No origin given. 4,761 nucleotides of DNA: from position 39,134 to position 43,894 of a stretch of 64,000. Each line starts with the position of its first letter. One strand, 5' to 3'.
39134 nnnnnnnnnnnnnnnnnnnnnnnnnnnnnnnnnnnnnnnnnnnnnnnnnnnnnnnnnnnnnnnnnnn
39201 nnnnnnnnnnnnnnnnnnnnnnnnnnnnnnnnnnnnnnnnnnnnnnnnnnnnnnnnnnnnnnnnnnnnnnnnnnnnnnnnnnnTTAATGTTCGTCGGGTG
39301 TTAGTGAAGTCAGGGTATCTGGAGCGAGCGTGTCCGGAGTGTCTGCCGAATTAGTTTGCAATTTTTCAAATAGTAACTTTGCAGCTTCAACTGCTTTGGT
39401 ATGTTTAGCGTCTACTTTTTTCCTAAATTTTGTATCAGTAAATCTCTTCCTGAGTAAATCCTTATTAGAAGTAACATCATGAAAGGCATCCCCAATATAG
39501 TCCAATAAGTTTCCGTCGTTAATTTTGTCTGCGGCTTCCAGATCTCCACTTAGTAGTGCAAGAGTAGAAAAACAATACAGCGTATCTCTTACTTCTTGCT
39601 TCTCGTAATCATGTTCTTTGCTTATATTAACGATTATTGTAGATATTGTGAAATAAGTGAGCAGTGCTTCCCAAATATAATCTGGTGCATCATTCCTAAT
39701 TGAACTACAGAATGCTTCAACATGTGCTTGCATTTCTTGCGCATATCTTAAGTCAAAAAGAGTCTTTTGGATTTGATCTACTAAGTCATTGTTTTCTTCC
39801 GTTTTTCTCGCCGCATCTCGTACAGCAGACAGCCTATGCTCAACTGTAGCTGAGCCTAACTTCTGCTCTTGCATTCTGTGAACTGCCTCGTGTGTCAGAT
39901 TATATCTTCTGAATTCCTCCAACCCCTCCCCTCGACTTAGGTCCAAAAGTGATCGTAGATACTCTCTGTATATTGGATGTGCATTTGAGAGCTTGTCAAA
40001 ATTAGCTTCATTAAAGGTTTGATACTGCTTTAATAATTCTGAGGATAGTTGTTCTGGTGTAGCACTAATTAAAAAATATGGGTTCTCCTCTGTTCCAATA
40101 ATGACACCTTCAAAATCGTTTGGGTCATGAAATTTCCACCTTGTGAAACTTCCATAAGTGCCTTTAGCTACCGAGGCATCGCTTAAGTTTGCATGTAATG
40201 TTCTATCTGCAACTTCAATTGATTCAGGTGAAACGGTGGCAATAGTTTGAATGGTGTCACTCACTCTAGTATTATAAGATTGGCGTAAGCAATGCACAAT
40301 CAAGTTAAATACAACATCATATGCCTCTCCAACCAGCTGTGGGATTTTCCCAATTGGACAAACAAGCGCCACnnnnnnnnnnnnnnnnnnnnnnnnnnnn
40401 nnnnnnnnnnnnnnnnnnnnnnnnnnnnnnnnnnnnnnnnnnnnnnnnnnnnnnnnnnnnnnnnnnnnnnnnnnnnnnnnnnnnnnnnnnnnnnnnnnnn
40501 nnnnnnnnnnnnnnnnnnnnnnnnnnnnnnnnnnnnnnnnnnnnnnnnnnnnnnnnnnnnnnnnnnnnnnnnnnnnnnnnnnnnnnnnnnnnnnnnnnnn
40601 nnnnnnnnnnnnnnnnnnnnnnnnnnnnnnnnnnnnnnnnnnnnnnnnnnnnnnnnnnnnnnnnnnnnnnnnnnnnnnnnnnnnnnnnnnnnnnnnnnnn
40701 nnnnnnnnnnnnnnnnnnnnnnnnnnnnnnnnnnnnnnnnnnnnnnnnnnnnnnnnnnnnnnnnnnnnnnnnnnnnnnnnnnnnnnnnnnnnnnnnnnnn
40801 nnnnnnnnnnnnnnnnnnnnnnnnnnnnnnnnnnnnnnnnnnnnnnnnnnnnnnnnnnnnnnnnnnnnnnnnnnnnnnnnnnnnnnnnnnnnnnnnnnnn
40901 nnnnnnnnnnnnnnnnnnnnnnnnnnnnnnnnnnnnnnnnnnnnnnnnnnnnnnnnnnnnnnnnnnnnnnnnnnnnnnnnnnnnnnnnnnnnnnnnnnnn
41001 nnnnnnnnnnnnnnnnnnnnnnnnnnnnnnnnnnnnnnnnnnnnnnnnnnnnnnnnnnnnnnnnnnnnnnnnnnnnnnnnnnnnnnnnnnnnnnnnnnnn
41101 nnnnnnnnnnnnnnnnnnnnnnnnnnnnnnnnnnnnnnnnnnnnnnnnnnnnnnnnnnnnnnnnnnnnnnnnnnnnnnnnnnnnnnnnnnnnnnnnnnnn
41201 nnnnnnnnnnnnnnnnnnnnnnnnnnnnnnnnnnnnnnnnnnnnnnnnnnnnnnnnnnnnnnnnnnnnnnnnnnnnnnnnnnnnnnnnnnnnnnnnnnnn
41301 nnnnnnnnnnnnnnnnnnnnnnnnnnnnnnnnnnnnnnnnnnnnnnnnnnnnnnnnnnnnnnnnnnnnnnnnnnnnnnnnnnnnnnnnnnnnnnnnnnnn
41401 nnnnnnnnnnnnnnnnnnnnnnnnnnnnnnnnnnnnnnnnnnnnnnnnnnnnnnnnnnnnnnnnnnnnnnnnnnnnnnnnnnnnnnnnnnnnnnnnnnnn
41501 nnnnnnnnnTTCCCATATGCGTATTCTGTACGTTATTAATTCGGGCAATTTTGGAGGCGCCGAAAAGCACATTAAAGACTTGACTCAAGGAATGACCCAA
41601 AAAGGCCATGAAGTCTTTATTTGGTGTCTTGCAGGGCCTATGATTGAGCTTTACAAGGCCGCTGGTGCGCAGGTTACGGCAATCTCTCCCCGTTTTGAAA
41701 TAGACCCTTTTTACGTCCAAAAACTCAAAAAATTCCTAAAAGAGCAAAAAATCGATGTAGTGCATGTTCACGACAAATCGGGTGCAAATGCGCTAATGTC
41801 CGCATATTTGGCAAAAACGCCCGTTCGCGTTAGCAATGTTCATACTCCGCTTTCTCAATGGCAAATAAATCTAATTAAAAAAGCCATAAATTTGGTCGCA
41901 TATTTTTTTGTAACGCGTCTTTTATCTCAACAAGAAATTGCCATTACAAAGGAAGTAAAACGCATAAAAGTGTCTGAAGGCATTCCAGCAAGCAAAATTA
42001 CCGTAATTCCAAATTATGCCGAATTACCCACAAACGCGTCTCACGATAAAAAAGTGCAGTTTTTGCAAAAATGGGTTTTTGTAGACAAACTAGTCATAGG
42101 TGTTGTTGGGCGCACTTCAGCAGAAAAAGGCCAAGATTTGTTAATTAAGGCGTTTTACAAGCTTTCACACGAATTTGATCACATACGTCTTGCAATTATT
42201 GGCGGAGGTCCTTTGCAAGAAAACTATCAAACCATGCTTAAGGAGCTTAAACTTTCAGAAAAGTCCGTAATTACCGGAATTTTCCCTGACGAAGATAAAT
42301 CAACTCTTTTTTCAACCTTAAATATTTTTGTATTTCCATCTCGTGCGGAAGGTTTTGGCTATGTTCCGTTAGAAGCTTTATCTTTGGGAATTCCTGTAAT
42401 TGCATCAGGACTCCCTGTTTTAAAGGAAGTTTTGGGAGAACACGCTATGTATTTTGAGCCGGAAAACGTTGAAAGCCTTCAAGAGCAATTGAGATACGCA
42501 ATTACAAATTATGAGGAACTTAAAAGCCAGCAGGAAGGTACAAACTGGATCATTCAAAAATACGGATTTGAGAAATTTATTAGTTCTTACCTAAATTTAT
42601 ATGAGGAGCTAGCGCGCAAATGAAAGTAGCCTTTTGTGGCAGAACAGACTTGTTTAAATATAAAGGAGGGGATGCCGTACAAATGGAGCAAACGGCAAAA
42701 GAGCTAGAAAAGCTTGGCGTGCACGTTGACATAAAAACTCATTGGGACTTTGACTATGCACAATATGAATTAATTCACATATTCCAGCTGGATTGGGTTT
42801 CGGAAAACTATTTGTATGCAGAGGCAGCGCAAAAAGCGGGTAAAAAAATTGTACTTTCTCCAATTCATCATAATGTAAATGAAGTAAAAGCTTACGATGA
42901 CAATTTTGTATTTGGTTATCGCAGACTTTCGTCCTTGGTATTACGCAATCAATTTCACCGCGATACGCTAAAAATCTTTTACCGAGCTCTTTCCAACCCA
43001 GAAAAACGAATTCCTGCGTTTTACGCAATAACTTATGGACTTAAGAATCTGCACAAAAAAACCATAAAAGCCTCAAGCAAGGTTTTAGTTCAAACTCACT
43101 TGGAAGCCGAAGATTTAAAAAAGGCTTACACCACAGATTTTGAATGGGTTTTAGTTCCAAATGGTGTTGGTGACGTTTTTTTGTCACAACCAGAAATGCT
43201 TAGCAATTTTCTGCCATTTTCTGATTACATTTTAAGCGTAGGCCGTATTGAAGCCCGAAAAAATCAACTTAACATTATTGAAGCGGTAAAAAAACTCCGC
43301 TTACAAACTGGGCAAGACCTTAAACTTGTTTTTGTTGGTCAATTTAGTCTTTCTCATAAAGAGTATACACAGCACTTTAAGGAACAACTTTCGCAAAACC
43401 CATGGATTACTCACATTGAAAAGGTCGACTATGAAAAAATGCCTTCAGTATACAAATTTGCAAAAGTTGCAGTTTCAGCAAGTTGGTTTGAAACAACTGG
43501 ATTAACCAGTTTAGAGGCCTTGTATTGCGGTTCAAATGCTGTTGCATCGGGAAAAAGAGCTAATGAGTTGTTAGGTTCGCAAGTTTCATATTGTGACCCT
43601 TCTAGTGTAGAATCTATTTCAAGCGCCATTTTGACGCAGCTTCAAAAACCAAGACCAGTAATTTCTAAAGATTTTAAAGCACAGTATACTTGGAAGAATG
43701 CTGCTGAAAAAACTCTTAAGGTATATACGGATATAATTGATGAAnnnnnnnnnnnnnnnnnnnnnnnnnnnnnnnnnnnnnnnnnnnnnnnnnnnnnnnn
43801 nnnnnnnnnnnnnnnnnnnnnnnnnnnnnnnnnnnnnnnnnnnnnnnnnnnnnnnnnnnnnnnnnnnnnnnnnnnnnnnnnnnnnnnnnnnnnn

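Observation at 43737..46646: Wzy_C (O-antigen-ligase-like) domain fused to a PMT/ArnT GT-C domain, a candidate protein O-oligosaccharyltransferase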

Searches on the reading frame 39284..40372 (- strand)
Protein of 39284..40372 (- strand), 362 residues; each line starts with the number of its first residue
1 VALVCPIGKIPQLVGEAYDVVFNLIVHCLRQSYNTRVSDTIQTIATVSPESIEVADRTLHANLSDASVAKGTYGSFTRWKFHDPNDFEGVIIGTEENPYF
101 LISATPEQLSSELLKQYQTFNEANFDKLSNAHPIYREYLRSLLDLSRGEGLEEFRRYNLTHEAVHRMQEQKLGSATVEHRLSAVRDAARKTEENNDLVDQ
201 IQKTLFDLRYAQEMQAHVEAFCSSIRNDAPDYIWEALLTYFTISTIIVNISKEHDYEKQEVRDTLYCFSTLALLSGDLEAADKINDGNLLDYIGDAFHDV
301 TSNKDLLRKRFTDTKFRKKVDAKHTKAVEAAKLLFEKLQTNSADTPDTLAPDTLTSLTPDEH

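Call 7: search_protein_families(library=pfam, proteins=[window:39284-40372:-], max_evalue=0.001)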
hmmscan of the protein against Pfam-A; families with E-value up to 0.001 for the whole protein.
window:39284-40372:- (362 aa): 0 families

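Call 40: search_protein_families(library=pfam, proteins=[window:39284-40372:-], max_evalue=10)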
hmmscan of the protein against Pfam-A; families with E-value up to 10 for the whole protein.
window:39284-40372:- (362 aa): 4 families
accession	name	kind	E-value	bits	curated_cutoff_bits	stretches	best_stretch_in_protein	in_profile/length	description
PF12959.12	DUF3848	-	0.024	15.1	30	1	211-271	6-65/95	Protein of unknown function (DUF3848)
PF17275.7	DUF5340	-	0.036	14.6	27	1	187-226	23-62/70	Family of unknown function (DUF5340)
PF22658.2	YycE-like_N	-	0.12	12.7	27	1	80-101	28-49/52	YycE-like N-terminal domain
PF13675.11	PilJ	-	0.14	12.7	26.6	1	166-214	20-67/114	Type IV pili methyl-accepting chemotaxis transducer N-term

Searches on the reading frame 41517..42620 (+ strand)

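Call 7: search_protein_families(library=pfam, proteins=[window:41517-42620:+], max_evalue=0.001)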
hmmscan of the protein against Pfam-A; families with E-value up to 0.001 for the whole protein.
window:41517-42620:+ (368 aa): 6 families
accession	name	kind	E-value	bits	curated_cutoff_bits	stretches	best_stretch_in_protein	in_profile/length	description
PF00534.26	Glycos_transf_1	-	2.6e-33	115.4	26.4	1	189-338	13-165/172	Glycosyl transferases group 1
PF13692.12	Glyco_trans_1_4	-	6.4e-28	98.2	27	1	193-331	3-142/142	Glycosyl transferases group 1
PF13439.12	Glyco_transf_4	-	2.1e-21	77.2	28.5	1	12-166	1-164/170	Glycosyltransferase Family 4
PF20706.3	GT4-conflict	-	5.7e-11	42.5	26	1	196-309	202-323/385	Family 4 Glycosyltransferase in conflict systems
PF13579.12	Glyco_trans_4_4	-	2.2e-10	41.6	29.7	1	13-166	1-157/158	Glycosyl transferase 4-like domain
PF13477.12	Glyco_trans_4_2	-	1.1e-07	32.5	23.4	1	2-109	1-107/139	Glycosyl transferase 4-like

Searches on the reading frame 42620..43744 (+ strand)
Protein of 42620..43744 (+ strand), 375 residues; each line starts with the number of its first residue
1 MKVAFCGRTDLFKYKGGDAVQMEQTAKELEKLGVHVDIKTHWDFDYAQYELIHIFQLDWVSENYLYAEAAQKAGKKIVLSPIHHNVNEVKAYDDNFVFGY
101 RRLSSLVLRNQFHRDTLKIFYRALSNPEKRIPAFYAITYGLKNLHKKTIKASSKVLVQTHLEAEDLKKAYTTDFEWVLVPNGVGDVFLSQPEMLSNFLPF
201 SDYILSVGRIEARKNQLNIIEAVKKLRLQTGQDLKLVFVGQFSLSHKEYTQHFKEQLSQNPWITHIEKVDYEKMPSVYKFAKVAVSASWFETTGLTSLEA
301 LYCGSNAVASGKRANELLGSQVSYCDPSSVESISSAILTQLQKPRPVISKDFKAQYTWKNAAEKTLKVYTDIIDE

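Call 7: search_protein_families(library=pfam, proteins=[window:42620-43744:+], max_evalue=0.001)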
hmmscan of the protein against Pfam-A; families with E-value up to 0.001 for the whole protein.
window:42620-43744:+ (375 aa): 2 families
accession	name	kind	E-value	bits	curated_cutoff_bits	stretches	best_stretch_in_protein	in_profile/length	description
PF00534.26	Glycos_transf_1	-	5.2e-19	68.9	26.4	1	203-344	17-159/172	Glycosyl transferases group 1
PF13692.12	Glyco_trans_1_4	-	2.3e-14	54.3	27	1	203-341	3-140/142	Glycosyl transferases group 1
